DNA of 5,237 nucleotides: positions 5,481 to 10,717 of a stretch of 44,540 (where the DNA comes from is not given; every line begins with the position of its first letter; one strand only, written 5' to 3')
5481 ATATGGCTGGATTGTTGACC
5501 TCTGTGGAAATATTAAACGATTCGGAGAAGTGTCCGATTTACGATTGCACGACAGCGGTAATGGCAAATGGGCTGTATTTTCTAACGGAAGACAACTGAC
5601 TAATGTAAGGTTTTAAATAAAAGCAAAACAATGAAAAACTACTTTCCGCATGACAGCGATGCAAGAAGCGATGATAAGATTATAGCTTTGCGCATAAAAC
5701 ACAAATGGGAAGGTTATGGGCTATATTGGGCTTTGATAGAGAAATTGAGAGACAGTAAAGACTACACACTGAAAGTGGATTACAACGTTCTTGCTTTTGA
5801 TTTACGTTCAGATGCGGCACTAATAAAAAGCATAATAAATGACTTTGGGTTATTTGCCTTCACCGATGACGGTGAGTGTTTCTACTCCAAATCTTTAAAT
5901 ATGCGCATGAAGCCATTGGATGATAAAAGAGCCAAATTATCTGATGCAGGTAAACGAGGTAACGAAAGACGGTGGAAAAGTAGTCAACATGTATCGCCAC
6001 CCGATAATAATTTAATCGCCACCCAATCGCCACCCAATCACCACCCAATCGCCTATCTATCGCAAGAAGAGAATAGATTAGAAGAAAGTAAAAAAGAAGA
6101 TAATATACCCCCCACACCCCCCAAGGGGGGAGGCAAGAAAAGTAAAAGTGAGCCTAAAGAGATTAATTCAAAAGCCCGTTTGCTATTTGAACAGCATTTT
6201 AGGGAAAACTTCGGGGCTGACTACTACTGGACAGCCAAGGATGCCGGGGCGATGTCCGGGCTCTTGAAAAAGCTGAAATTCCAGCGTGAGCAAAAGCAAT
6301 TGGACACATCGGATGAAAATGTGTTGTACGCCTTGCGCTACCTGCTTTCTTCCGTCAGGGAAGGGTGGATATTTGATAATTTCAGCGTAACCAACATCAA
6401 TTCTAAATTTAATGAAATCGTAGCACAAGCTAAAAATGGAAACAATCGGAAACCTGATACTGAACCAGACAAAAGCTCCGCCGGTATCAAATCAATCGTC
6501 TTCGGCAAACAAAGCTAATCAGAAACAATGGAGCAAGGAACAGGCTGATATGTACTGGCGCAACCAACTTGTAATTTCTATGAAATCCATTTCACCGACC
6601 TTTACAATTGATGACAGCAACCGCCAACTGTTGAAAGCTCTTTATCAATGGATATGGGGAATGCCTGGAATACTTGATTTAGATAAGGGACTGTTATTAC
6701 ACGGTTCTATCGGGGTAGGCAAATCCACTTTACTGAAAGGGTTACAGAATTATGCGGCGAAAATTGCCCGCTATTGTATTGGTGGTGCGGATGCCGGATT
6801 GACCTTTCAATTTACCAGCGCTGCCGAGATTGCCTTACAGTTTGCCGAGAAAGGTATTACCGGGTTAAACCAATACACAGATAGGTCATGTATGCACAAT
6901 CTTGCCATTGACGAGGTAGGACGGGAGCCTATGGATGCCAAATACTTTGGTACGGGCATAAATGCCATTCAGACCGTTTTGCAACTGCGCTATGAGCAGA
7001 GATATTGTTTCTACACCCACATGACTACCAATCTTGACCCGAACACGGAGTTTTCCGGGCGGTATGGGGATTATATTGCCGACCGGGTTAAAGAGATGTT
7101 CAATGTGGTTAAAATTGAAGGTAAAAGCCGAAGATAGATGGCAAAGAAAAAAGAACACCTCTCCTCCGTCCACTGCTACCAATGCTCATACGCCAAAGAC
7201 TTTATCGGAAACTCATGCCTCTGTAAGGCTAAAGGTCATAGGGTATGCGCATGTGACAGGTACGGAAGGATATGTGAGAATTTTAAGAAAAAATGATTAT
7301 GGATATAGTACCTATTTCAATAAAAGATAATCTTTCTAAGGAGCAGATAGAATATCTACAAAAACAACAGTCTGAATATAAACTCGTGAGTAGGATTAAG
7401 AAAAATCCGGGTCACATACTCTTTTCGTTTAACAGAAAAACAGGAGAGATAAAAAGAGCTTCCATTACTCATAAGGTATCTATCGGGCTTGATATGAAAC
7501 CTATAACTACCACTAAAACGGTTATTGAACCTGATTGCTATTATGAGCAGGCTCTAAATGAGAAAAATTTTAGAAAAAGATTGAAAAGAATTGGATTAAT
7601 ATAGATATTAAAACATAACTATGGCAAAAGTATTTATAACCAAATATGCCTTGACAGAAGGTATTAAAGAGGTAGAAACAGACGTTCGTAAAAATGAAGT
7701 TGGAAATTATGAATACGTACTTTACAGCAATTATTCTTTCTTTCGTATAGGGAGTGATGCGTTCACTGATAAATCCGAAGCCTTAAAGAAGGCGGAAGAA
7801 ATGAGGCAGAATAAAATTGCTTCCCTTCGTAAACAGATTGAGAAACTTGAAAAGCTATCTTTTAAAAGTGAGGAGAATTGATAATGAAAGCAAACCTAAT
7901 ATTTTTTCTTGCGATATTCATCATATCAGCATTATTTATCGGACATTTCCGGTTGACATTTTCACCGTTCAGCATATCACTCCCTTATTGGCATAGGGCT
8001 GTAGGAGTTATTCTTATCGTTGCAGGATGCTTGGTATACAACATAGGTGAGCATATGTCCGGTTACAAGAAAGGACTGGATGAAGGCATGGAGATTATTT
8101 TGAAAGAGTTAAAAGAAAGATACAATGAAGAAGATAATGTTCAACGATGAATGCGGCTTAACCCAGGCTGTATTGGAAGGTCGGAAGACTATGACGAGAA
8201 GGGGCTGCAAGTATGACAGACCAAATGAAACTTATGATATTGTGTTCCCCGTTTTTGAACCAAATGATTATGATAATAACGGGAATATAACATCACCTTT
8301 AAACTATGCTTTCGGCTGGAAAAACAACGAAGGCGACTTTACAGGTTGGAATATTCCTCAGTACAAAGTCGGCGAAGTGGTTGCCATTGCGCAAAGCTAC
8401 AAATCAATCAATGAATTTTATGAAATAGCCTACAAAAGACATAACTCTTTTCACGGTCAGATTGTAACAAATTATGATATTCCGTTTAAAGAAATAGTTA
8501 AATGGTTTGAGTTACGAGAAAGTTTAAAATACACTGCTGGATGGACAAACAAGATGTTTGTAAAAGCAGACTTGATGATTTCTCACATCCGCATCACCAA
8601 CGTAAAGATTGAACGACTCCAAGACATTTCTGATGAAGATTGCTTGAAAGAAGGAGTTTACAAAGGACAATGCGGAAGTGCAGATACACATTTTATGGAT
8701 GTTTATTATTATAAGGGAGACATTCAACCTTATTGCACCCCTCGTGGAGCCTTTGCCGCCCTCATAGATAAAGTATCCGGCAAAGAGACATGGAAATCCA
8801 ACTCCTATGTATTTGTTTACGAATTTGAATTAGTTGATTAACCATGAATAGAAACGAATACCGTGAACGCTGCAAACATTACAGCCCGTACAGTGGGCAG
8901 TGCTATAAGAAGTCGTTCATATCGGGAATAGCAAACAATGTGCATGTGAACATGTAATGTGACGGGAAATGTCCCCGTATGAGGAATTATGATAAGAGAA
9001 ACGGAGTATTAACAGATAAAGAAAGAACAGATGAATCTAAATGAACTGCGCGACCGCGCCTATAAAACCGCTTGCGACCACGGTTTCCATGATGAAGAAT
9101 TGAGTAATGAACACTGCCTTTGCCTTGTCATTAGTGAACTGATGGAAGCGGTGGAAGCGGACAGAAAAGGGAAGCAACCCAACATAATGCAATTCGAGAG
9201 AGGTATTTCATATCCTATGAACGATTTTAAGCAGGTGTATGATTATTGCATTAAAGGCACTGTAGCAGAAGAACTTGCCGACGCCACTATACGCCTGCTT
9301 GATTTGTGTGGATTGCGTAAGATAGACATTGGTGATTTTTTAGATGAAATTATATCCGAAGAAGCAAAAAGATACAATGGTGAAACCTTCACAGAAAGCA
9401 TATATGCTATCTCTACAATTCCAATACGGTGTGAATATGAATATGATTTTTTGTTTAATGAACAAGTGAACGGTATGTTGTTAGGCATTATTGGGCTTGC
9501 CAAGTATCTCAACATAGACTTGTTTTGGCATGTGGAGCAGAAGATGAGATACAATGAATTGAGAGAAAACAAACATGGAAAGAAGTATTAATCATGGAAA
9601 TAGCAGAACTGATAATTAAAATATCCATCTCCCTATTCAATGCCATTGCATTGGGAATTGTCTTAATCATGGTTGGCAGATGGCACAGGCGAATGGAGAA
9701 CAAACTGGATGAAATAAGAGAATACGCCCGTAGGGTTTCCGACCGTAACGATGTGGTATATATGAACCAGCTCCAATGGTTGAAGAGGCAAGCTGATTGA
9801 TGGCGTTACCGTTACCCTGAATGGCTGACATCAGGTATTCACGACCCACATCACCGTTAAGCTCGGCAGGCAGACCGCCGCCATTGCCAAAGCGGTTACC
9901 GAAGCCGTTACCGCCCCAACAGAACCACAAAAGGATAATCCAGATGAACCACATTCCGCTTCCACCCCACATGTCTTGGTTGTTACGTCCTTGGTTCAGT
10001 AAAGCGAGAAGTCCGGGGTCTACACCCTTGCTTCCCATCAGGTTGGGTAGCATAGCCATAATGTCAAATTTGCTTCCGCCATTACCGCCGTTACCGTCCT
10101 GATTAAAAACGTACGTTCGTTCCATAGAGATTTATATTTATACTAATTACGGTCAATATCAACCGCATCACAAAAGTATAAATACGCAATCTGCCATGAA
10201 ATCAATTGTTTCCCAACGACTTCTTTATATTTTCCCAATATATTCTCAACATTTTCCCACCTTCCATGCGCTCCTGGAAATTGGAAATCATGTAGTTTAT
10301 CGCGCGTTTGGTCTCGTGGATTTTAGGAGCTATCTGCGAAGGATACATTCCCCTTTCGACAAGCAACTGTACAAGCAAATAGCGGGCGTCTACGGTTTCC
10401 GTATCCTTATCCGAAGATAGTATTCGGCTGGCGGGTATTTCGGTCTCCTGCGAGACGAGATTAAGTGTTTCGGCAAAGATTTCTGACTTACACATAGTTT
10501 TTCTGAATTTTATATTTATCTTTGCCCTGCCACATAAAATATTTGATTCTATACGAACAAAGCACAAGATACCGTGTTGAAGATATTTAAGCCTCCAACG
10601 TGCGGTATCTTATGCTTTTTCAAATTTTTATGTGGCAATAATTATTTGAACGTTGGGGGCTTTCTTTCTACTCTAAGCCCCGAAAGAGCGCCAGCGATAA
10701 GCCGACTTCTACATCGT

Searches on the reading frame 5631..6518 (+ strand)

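Call 28: search_protein_families(library=phrogs, proteins=[window:5631-6518:+], max_evalue=0.001)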
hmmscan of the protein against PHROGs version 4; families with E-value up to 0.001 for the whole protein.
window:5631-6518:+ (295 aa): 4 families
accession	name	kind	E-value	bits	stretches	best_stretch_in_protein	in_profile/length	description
phrog_38715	-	unknown function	7e-30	105.6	1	3-178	4-170/269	-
phrog_2562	-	DNA, RNA and nucleotide metabolism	3.8e-26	93.4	1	3-275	10-277/290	replication initiation protein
phrog_20981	-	unknown function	7.7e-11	43.2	1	3-68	2-61/293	-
phrog_24189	-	unknown function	6.2e-05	24.2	1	4-49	18-63/151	-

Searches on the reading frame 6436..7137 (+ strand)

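Call 28: search_protein_families(library=phrogs, proteins=[window:6436-7137:+], max_evalue=0.001)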
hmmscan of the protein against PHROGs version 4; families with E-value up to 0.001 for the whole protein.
window:6436-7137:+ (233 aa): 2 families
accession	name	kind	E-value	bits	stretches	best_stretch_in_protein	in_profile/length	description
phrog_3277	-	DNA, RNA and nucleotide metabolism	1.1e-11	45.9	1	84-233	11-153/168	DnaC-like helicase loader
phrog_50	-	DNA, RNA and nucleotide metabolism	1.6e-10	41.7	1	83-233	369-510/570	DnaC-like helicase loader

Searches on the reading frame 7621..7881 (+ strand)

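Call 28: search_protein_families(library=phrogs, proteins=[window:7621-7881:+], max_evalue=0.001)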
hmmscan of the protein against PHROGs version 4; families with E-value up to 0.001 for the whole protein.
window:7621-7881:+ (86 aa): 1 family
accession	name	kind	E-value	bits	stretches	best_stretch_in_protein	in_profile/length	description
phrog_22725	-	unknown function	1.5e-20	74.2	1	3-82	2-84/85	-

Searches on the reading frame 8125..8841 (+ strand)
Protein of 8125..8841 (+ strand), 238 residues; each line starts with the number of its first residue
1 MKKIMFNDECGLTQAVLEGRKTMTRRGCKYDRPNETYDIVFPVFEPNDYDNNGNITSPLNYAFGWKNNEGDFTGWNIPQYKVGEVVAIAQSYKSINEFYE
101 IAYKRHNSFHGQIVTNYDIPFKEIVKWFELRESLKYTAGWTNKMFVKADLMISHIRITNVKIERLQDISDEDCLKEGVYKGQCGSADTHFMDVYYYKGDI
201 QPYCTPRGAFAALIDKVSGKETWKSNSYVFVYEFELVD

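Call 28: search_protein_families(library=phrogs, proteins=[window:8125-8841:+], max_evalue=0.001)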
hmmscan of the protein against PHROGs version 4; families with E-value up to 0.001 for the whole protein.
window:8125-8841:+ (238 aa): 2 families
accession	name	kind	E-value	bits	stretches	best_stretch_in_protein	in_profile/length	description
phrog_874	-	unknown function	2.6e-38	133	1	3-237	69-257/277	-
phrog_18361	-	unknown function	1.1e-10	43.1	1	155-238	10-87/92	-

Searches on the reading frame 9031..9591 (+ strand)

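Call 28: search_protein_families(library=phrogs, proteins=[window:9031-9591:+], max_evalue=0.001)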
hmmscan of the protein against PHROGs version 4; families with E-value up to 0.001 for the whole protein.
window:9031-9591:+ (186 aa): 3 families
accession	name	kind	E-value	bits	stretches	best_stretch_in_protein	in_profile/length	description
phrog_9236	-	other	1.9e-65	221.2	1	1-186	4-191/191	pyrophosphatase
phrog_3301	-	other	1.6e-22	81.2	2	2-109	49-155/169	pyrophosphatase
phrog_5658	-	other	1e-07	32.6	1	26-175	336-402/421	pyrophosphatase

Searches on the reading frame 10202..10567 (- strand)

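Call 11: search_protein_families(library=phrogs, proteins=[window:10202-10567:-], max_evalue=0.001)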
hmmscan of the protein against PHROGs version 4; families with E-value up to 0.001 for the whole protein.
window:10202-10567:- (121 aa): 0 families

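Call 12: search_protein_families(library=pfam, proteins=[window:10202-10567:-], max_evalue=0.01)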
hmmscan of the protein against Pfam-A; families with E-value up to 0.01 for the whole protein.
window:10202-10567:- (121 aa): 0 families

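Call 80: search_protein_families(library=ncbifam, proteins=[window:10202-10567:-], max_evalue=0.1)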
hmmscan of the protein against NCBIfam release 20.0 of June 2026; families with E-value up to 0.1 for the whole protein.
window:10202-10567:- (121 aa): 1 family
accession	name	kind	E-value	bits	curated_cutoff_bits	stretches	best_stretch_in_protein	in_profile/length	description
NF009067.0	PRK12402.1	equivalog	0.017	14.1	317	1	26-88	237-297/340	replication factor C small subunit 2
